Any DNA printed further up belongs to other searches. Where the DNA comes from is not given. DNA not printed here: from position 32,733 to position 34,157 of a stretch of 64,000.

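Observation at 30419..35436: Four-gene translationally coupled operon: lipoprotein, DUF255-thioredoxin, LuxE and LuxC, with no luciferase genes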

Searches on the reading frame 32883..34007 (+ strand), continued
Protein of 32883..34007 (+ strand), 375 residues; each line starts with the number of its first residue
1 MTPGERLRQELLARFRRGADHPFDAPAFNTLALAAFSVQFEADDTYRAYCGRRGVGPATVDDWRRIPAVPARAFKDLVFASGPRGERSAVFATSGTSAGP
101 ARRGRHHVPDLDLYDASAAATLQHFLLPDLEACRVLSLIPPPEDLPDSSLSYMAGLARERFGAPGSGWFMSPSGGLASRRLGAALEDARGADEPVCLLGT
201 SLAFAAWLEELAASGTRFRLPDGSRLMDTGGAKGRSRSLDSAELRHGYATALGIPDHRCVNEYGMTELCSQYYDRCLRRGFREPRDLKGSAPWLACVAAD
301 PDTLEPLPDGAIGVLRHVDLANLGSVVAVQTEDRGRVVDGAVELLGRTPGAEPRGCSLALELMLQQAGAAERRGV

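Call 80: fold_search(model_id=the predicted structure, library=pdb)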
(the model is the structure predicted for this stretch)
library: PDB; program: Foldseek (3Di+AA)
matches with E <= 10: 959; with E <= 0.001: 472
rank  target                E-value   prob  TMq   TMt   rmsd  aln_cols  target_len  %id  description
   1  2y27_B                3.1e-12  1.00  0.61  0.55   4.7       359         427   17  crystal structure of PaaK1 in complex with ATP from Burkholderia cenocepacia (released 2011-05-04)
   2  2y4n_A                6.8e-12  1.00  0.61  0.55   4.7       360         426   18  PaaK1 in complex with phenylacetyl adenylate (released 2011-03-01)
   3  2y27_A                1.3e-11  1.00  0.62  0.55   4.4       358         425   18  crystal structure of PaaK1 in complex with ATP from Burkholderia cenocepacia (released 2011-05-04)
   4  4r1l_A                1.6e-11  1.00  0.59  0.52   4.9       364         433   16  Crystal structure of a Putative Acyl-CoA ligase (BT_0428) from Bacteroides thetaiotaomicron VPI-5482 at 2.42 A resolut (released 2014-08-27)
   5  4r1m_A                2.0e-11  1.00  0.60  0.52   4.9       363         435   16  Crystal structure of a Putative Acyl-CoA ligase (BT_0428) from Bacteroides thetaiotaomicron VPI-5482 at 2.48 A resolut (released 2014-08-27)
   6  4r1l_C                2.1e-11  1.00  0.59  0.52   4.8       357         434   16  Crystal structure of a Putative Acyl-CoA ligase (BT_0428) from Bacteroides thetaiotaomicron VPI-5482 at 2.42 A resolut (released 2014-08-27)
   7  2y4n_B                2.5e-11  1.00  0.59  0.53   5.1       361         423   17  PaaK1 in complex with phenylacetyl adenylate (released 2011-03-01)
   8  4r1m_C                3.0e-11  1.00  0.60  0.53   4.9       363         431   16  Crystal structure of a Putative Acyl-CoA ligase (BT_0428) from Bacteroides thetaiotaomicron VPI-5482 at 2.48 A resolut (released 2014-08-27)
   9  9s3l_A                3.2e-11  1.00  0.59  0.56   6.2       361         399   15  ClxA from Clostridium cavendishii (apo) (released 2025-11-19)
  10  4r1m_D                4.3e-11  1.00  0.60  0.53   4.9       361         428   15  Crystal structure of a Putative Acyl-CoA ligase (BT_0428) from Bacteroides thetaiotaomicron VPI-5482 at 2.48 A resolut (released 2014-08-27)
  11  4rvo_D                4.6e-11  1.00  0.60  0.53   5.0       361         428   16  Crystal structure of a Putative Acyl-CoA ligase (BT_0428) from Bacteroides thetaiotaomicron VPI-5482 at 2.41 A resolut (released 2014-12-31)
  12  4rvo_B                5.2e-11  1.00  0.61  0.54   4.8       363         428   16  Crystal structure of a Putative Acyl-CoA ligase (BT_0428) from Bacteroides thetaiotaomicron VPI-5482 at 2.41 A resolut (released 2014-12-31)
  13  4r1l_B                5.5e-11  1.00  0.59  0.53   6.2       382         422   15  Crystal structure of a Putative Acyl-CoA ligase (BT_0428) from Bacteroides thetaiotaomicron VPI-5482 at 2.42 A resolut (released 2014-08-27)
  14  2y4o_B                6.2e-11  1.00  0.61  0.54   4.7       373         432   18  Crystal Structure of PaaK2 in complex with phenylacetyl adenylate (released 2011-03-09)
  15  9s3l_B                7.5e-11  1.00  0.58  0.55   6.5       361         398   16  ClxA from Clostridium cavendishii (apo) (released 2025-11-19)
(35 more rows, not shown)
